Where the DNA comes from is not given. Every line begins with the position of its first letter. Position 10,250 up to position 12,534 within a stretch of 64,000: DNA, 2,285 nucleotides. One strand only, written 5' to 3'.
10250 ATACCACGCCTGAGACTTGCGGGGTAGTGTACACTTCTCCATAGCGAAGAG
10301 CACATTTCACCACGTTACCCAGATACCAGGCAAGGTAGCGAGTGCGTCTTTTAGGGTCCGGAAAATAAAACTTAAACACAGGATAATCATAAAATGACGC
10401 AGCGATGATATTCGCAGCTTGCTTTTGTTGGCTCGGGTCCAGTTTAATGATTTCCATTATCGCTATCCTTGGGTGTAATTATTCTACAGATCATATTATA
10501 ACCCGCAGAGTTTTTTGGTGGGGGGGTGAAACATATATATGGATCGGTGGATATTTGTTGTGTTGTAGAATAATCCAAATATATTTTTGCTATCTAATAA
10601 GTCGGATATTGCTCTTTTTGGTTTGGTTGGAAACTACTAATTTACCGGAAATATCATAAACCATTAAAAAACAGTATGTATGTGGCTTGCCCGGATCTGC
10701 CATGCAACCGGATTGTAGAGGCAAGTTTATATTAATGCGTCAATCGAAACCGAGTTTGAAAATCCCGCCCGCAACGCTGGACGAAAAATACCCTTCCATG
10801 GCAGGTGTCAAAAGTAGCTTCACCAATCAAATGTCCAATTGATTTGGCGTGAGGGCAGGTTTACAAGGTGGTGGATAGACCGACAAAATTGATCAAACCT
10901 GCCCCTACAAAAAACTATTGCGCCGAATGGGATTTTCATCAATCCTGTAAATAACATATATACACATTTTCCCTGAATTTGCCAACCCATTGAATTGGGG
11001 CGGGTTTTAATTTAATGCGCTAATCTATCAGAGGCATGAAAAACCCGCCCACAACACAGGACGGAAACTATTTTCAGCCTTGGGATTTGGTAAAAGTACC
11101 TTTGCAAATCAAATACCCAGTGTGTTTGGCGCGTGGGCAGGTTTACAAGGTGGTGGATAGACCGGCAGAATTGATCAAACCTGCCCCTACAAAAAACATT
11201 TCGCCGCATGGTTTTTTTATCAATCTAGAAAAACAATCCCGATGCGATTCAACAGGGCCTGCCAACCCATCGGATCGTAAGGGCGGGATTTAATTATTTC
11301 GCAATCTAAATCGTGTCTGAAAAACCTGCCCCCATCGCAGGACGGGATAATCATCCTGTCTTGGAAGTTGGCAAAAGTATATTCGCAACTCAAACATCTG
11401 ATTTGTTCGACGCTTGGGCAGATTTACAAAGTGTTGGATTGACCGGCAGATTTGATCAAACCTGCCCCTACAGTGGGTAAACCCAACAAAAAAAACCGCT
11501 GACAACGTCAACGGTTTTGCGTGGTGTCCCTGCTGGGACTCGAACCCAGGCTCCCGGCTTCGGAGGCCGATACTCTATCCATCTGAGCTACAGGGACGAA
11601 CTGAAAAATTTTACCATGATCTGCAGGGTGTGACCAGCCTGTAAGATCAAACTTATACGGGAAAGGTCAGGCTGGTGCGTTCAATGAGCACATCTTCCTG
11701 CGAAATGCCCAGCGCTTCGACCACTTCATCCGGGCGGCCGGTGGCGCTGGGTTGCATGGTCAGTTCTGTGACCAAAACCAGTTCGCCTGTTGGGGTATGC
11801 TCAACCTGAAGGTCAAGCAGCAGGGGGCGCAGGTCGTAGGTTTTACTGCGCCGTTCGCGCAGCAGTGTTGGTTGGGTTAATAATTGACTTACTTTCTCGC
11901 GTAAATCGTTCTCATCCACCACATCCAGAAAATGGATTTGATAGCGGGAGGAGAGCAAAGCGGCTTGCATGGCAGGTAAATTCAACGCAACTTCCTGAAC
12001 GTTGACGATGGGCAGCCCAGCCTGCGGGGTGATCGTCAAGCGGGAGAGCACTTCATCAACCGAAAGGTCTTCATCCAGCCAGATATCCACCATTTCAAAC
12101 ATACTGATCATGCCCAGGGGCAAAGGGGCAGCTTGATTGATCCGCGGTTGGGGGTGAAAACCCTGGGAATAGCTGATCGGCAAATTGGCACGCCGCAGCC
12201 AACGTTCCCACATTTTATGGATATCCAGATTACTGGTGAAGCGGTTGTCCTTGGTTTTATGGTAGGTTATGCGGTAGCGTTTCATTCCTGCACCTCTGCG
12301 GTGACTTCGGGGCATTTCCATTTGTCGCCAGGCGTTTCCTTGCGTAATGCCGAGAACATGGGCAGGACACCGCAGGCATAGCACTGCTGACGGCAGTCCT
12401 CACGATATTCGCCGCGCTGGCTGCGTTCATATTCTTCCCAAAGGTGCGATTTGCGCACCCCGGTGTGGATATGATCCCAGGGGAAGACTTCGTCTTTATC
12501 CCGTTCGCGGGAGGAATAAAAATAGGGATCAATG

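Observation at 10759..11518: Tandem array of three ~280-bp palindrome-rich repeats at the 3' side of tRNA-Arg(CCG)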

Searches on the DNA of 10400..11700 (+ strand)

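Call 10: search_rna_families(source=window, start=10400, end=11700, threshold=evalue, max_evalue=10)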
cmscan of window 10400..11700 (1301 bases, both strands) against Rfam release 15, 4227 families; matches with E-value up to 10: 3.
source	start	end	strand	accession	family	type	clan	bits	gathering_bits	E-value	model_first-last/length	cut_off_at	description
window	11525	11597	-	RF00005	tRNA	Gene; tRNA;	CL00001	64.9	29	1.6e-13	1-71/71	no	tRNA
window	11489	11567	-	RF01394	isrK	Gene; sRNA;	-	21.1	50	0.058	1-77/77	no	isrK Hfq binding RNA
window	11526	11567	-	RF01684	mascRNA-menRNA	Gene;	-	19.5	42.5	0.56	1-56/56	no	MALAT1-associated small cytoplasmic RNA/MEN beta RNA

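Call 35: search_dna_similar(query=window:10690-11520:+, collection=plasmids, mode=distant, max_evalue=0.01)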
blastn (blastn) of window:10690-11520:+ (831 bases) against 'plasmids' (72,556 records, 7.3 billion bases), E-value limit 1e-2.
No match.

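Call 36: search_dna_similar(query=window:10690-11520:+, collection=phages, mode=distant, max_evalue=0.01)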
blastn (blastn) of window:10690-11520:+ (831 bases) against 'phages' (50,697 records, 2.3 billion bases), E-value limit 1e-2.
No match.
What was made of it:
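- Tried and rejected: blastn of the array against plasmids and phages gave no match (calls 35, 36).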

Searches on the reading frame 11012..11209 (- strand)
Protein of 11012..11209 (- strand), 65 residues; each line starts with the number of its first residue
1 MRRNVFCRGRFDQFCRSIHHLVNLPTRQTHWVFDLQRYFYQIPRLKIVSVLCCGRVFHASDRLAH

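Call 14: search_protein_families(library=pfam, proteins=[window:11012-11209:-], max_evalue=0.01)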
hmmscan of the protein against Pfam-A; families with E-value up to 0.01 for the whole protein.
window:11012-11209:- (65 aa): 0 families

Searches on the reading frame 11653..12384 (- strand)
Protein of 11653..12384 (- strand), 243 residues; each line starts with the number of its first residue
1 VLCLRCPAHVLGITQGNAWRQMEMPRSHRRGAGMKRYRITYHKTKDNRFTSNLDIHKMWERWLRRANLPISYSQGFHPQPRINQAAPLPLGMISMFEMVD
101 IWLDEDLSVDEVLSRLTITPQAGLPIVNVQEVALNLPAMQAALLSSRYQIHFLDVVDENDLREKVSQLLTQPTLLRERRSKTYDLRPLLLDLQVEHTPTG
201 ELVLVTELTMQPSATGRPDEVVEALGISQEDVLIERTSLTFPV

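Call 12: find_encoding_contigs(protein=window:11653-12384:-, flank=10000, max_places=10)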
Protein window:11653-12384:- (243 aa): no gene with exactly this product is on record in the collection.

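Call 14: search_protein_families(library=pfam, proteins=[window:11653-12384:-], max_evalue=0.01)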
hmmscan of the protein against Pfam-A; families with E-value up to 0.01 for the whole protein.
window:11653-12384:- (243 aa): 1 family
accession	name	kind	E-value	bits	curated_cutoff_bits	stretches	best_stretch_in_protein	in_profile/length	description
PF10105.14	DUF2344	-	1.8e-39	135.9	23.8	1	36-209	1-167/176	Uncharacterized protein conserved in bacteria (DUF2344)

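Call 22: find_homologous_proteins(query=window:11653-12384:-, max_evalue=1e-30)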
Query window:11653-12384:- (243 aa): 752 proteins with E <= 1e-30 among 1729 candidates; the best 120 are listed.
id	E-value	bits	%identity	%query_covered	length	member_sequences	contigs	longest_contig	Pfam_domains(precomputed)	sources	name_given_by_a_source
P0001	8.8e-120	417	90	86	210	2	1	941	PF10105.15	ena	-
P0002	1.4e-118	413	90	86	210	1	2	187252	PF10105.15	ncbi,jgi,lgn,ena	-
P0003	1.4e-111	390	86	86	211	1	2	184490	PF10105.15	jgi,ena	jgi:radical SAM-linked protein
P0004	4.3e-85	303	65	91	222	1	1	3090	PF10105.15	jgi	jgi:radical SAM-linked protein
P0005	6.5e-80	286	64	86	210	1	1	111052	PF10105.15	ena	-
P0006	1.1e-79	285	64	86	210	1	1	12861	PF10105.15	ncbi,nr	ncbi:MAG: DUF2344 domain-containing protein [Anaerolineaceae bacterium]|nr:DUF2344 domain-containing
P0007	2.7e-78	281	63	86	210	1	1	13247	PF10105.15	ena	-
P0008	5.2e-78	280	62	86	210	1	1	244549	PF10105.15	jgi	jgi:radical SAM-linked protein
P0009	1.2e-77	279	62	86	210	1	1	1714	PF10105.15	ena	-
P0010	1.0e-76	276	61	86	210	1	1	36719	PF10105.15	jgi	jgi:radical SAM-linked protein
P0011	1.9e-76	275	63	86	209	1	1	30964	PF10105.15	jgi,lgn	jgi:radical SAM-linked protein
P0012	1.1e-60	223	51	90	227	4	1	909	PF10105.15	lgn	-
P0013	1.0e-58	217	51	86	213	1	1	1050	PF10105.15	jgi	jgi:radical SAM-linked protein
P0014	1.5e-58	216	49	86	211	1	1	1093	PF10105.15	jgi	jgi:radical SAM-linked protein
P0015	3.9e-58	215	52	86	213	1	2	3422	PF10105.15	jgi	jgi:radical SAM-linked protein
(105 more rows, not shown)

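Call 23: find_encoding_contigs(protein=window:11653-12285:-, flank=6000, max_places=4)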
Protein window:11653-12285:- (210 aa): 2 contigs read that carry it; 1 place shown.
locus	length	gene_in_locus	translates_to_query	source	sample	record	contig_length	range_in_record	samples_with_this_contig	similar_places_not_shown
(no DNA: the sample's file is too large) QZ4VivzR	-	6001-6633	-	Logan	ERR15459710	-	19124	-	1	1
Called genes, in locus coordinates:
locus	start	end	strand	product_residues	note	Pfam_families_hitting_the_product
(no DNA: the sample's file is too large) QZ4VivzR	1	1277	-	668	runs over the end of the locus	?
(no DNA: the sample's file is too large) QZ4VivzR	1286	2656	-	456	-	PF08245:Mur_ligase_M, PF27239:FOL3_C (weak), PF02875:Mur_ligase_C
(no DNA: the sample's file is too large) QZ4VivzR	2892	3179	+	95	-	PF04456:DUF503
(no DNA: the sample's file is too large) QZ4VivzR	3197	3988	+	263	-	PF00106:adh_short, PF08659:KR, PF23441:SDR, PF13561:adh_short_C2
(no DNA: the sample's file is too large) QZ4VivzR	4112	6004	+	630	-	PF19864:Radical_SAM_N2, PF04055:Radical_SAM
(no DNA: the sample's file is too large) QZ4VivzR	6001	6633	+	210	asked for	PF10105:DUF2344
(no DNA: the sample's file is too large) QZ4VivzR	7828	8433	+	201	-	PF00583:Acetyltransf_1, PF13673:Acetyltransf_10 (weak), PF13508:Acetyltransf_7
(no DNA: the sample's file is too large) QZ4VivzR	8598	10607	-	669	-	PF02415:Chlam_PMP (faint)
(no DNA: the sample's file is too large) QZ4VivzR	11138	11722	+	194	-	PF09335:VTT_dom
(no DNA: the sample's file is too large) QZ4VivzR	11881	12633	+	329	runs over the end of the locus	PF09992:NAGPA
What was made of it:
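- Tried and rejected: The true DUF2344 protein is 210 aa, starting at 12285 (calls 12, 22, 23).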

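Call 24: find_encoding_contigs(protein=P0003, flank=6000, max_places=4)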
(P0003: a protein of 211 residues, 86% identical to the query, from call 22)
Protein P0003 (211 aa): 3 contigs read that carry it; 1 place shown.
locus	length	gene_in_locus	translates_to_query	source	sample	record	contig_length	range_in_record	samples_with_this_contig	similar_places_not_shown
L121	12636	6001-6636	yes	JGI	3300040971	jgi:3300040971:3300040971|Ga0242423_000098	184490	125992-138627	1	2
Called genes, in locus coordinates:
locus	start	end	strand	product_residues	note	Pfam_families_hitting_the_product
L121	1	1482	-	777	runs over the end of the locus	-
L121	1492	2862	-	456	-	PF08245:Mur_ligase_M, PF27239:FOL3_C (weak), PF02875:Mur_ligase_C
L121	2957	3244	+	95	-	PF04456:DUF503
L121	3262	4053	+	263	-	PF00106:adh_short, PF08659:KR, PF23441:SDR, PF13561:adh_short_C2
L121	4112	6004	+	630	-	PF19864:Radical_SAM_N2, PF04055:Radical_SAM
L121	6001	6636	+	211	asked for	PF10105:DUF2344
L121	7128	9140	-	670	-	-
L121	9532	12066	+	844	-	PF00989:PAS, PF13426:PAS_9, PF00989:PAS, PF13426:PAS_9, PF00989:PAS, PF08448:PAS_4, PF13426:PAS_9, PF00512:HisKA, +5 more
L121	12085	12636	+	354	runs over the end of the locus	PF00072:Response_reg, PF13487:HD_5, PF01966:HD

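Call 25: find_encoding_contigs(protein=P0005, flank=6000, max_places=4)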
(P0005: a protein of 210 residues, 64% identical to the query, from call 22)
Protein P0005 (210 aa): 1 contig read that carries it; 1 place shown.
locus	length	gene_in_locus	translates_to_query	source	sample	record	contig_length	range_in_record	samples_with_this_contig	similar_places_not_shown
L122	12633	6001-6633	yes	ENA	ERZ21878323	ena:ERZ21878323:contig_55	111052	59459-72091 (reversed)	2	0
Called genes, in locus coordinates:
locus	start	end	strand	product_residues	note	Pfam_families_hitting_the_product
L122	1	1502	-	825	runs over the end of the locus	PF02190:LON_substr_bdg, PF00004:AAA, PF07728:AAA_5 (weak), PF22667:Lon_lid, PF05362:Lon_C, PF13541:ChlI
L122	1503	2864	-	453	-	PF27239:FOL3_C (faint), PF08245:Mur_ligase_M, PF02875:Mur_ligase_C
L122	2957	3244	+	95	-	PF04456:DUF503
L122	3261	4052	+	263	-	PF00106:adh_short, PF08659:KR (weak), PF23441:SDR, PF13561:adh_short_C2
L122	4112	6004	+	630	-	PF19864:Radical_SAM_N2, PF02310:B12-binding (faint), PF04055:Radical_SAM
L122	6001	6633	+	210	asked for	PF10105:DUF2344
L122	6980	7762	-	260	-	PF00561:Abhydrolase_1, PF12146:Hydrolase_4, PF12697:Abhydrolase_6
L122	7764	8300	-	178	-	PF03551:PadR (faint)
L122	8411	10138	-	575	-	PF08497:Radical_SAM_N, PF04055:Radical_SAM (weak)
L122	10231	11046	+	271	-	PF12838:Fer4_7 (faint), PF14697:Fer4_21 (weak), PF13187:Fer4_9 (weak), PF25160:LdpA_Fe-S-bd (weak), PF00037:Fer4 (weak)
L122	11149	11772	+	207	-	PF06971:Put_DNA-bind_N, PF01408:GFO_IDH_MocA (weak), PF02629:CoA_binding, PF03807:F420_oxidored (weak)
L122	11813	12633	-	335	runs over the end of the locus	PF06723:MreB_Mbl, PF14450:FtsA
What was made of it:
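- The locus is chromosomal and syntenic in relatives (calls 23-25).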

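Call 39: find_encoding_contigs(protein=P0001, flank=3000, max_places=4)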
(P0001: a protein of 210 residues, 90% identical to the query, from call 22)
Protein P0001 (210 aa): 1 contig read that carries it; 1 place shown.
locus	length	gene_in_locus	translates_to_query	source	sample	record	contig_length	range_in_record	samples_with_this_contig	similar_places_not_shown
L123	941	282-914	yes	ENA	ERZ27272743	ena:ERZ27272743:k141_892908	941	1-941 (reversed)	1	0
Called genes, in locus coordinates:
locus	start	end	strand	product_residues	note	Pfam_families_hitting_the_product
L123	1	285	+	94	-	?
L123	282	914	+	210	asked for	PF10105:DUF2344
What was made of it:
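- Tried and rejected: The contig of P0001 is too short to reach the array (call 39).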

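Call 69: find_encoding_contigs(protein=P0008, flank=3000, max_places=2)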
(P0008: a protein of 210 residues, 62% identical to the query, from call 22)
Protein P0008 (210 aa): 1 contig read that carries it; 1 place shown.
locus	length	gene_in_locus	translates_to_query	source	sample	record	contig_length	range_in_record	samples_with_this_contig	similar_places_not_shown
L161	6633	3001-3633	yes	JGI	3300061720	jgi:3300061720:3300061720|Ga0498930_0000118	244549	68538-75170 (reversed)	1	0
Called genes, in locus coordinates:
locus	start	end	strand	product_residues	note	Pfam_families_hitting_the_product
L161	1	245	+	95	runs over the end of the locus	PF04456:DUF503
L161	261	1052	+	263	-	PF00106:adh_short, PF08659:KR, PF23441:SDR, PF13561:adh_short_C2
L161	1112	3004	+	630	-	PF19864:Radical_SAM_N2, PF02310:B12-binding (faint), PF04055:Radical_SAM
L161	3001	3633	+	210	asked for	PF10105:DUF2344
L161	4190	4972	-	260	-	PF00561:Abhydrolase_1, PF12146:Hydrolase_4, PF12697:Abhydrolase_6, PF00561:Abhydrolase_1 (weak)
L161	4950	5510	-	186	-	PF03551:PadR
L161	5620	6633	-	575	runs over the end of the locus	PF08497:Radical_SAM_N, PF04055:Radical_SAM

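Call 70: find_encoding_contigs(protein=P0010, flank=3000, max_places=2)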
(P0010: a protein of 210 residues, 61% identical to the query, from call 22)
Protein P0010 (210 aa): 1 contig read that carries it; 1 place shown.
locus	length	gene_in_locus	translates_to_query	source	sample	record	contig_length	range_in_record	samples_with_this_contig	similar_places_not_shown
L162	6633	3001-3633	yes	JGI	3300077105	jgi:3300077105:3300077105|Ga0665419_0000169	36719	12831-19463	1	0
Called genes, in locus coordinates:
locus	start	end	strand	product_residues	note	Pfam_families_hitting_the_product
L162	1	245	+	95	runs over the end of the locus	PF04456:DUF503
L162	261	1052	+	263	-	PF00106:adh_short, PF08659:KR (weak), PF23441:SDR, PF13561:adh_short_C2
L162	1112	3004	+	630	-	PF19864:Radical_SAM_N2, PF02310:B12-binding (faint), PF04055:Radical_SAM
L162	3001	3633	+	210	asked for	PF10105:DUF2344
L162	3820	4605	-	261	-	PF00561:Abhydrolase_1, PF12146:Hydrolase_4, PF12697:Abhydrolase_6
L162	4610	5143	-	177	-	PF03551:PadR, PF13601:HTH_34 (weak), PF10400:Vir_act_alpha_C (weak)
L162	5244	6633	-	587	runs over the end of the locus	PF08497:Radical_SAM_N, PF04055:Radical_SAM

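Call 71: find_encoding_contigs(protein=P0006, flank=3000, max_places=2)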
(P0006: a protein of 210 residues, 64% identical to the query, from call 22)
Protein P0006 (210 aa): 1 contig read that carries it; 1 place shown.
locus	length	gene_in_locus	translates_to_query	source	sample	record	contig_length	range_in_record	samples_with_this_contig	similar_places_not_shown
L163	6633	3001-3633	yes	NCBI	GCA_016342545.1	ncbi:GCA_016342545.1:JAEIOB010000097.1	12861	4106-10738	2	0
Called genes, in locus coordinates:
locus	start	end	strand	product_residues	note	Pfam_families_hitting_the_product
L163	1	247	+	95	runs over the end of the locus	PF04456:DUF503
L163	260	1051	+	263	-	PF00106:adh_short, PF08659:KR (weak), PF23441:SDR, PF13561:adh_short_C2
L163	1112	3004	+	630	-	PF19864:Radical_SAM_N2, PF02310:B12-binding (faint), PF04055:Radical_SAM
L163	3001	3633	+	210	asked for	PF10105:DUF2344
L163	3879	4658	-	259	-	PF00561:Abhydrolase_1, PF12146:Hydrolase_4, PF12697:Abhydrolase_6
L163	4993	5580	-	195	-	-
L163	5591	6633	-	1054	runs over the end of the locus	?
